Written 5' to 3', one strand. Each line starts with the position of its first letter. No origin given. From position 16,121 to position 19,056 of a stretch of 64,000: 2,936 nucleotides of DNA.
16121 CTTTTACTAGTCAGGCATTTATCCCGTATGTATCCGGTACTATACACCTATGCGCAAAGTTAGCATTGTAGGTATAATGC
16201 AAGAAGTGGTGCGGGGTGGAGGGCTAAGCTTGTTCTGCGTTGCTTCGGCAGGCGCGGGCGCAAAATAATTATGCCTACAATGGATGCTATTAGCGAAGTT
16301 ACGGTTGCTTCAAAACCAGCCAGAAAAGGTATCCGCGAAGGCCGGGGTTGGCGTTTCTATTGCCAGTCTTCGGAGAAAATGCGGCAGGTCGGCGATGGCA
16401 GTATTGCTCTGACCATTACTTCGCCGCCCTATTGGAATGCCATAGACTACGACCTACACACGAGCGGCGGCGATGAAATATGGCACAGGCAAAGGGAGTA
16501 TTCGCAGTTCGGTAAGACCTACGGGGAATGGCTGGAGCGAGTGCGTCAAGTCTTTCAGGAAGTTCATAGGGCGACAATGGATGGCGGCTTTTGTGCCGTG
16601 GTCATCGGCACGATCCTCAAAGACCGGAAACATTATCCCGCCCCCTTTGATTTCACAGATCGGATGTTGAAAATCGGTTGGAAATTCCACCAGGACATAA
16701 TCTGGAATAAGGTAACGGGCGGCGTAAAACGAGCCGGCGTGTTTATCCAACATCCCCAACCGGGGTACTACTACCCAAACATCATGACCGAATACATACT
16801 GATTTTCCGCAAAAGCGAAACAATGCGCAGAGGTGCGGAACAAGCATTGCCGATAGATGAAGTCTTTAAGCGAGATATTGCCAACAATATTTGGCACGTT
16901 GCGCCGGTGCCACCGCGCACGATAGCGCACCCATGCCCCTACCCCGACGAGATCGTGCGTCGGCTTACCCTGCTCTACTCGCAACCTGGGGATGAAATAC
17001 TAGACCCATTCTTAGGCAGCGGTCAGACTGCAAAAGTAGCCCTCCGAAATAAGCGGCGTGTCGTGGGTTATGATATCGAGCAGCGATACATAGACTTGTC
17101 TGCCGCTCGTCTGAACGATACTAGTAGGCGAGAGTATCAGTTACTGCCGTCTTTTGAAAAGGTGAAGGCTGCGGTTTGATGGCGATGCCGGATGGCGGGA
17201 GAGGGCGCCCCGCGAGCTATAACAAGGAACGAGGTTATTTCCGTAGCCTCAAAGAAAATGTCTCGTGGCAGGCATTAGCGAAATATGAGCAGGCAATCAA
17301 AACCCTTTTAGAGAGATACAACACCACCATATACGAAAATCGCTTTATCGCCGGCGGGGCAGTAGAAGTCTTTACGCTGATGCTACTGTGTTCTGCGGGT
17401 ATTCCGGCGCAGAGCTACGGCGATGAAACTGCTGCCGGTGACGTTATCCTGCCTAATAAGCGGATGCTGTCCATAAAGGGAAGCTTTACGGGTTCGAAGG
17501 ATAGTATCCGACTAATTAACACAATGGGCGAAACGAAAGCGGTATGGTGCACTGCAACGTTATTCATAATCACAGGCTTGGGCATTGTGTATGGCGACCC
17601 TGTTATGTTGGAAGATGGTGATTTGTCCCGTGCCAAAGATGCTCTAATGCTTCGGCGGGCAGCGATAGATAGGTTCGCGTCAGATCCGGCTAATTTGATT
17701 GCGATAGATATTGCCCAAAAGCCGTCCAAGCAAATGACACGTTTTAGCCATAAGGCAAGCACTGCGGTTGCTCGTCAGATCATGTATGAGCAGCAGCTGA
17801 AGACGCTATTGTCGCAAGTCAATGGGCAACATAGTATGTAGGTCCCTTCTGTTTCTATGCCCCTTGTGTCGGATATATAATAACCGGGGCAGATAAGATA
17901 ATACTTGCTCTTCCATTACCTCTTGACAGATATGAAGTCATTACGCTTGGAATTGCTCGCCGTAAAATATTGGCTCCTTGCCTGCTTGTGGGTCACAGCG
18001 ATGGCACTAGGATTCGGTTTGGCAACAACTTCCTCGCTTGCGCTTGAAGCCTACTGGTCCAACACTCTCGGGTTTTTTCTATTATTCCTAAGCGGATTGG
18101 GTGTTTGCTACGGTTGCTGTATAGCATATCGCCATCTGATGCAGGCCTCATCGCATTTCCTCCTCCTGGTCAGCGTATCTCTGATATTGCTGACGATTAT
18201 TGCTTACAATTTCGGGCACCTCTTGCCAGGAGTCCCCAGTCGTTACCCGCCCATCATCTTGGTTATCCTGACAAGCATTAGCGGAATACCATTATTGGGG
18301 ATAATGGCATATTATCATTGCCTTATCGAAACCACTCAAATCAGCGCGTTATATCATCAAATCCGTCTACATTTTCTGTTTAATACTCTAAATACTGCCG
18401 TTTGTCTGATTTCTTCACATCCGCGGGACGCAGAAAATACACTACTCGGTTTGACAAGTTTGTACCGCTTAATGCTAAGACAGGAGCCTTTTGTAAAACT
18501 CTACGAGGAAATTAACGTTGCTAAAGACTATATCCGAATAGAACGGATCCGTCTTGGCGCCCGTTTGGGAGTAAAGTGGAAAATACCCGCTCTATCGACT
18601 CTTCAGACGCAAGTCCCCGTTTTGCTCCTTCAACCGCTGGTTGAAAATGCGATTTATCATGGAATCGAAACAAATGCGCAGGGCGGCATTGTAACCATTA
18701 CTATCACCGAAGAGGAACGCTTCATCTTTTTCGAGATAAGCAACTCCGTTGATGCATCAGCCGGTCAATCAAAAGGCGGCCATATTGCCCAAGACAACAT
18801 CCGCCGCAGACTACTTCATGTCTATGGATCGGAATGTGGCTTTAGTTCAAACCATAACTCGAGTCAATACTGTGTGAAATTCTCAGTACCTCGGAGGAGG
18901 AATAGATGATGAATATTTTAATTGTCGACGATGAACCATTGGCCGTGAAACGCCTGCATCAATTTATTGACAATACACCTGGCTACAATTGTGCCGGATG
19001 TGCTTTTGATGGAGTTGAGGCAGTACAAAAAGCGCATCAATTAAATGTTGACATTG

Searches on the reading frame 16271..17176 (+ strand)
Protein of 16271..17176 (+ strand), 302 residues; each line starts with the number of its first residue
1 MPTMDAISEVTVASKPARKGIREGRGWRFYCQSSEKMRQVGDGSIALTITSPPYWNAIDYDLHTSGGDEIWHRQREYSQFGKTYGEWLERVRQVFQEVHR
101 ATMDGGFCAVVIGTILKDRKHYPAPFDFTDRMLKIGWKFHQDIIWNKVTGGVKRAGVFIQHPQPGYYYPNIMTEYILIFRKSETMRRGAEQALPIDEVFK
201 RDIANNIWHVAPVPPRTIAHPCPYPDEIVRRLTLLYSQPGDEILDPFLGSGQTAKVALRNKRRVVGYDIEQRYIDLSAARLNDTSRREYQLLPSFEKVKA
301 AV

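Call 54: search_protein_families(library=pfam, proteins=[window:16271-17176:+], max_evalue=0.001)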
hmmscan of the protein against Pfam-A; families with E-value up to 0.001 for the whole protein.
window:16271-17176:+ (302 aa): 1 family
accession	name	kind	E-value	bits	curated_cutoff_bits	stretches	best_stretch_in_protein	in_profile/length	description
PF01555.25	N6_N4_Mtase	-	2.3e-36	126.2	26.7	1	45-277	1-219/221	DNA methylase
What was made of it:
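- On Type I/III restriction R subunit: The methylase at 16271-17179 is separated from the segment by two genes that look like housekeeping genes (call 54).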

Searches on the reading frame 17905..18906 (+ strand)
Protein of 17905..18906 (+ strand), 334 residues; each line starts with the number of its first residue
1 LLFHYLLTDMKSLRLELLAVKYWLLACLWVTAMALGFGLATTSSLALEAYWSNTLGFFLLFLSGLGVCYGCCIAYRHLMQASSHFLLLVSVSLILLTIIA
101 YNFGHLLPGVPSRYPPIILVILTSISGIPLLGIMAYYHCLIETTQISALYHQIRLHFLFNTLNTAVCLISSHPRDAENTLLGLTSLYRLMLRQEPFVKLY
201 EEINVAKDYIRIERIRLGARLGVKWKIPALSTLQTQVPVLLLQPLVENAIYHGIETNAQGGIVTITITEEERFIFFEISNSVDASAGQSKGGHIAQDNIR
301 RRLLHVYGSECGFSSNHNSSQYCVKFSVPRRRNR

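Call 54: search_protein_families(library=pfam, proteins=[window:17905-18906:+], max_evalue=0.001)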
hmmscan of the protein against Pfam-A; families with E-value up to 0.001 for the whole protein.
window:17905-18906:+ (334 aa): 1 family
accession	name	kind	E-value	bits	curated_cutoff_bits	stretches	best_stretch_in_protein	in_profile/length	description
PF06580.19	His_kinase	-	7e-18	65.1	25.2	1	145-221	2-81/81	Histidine kinase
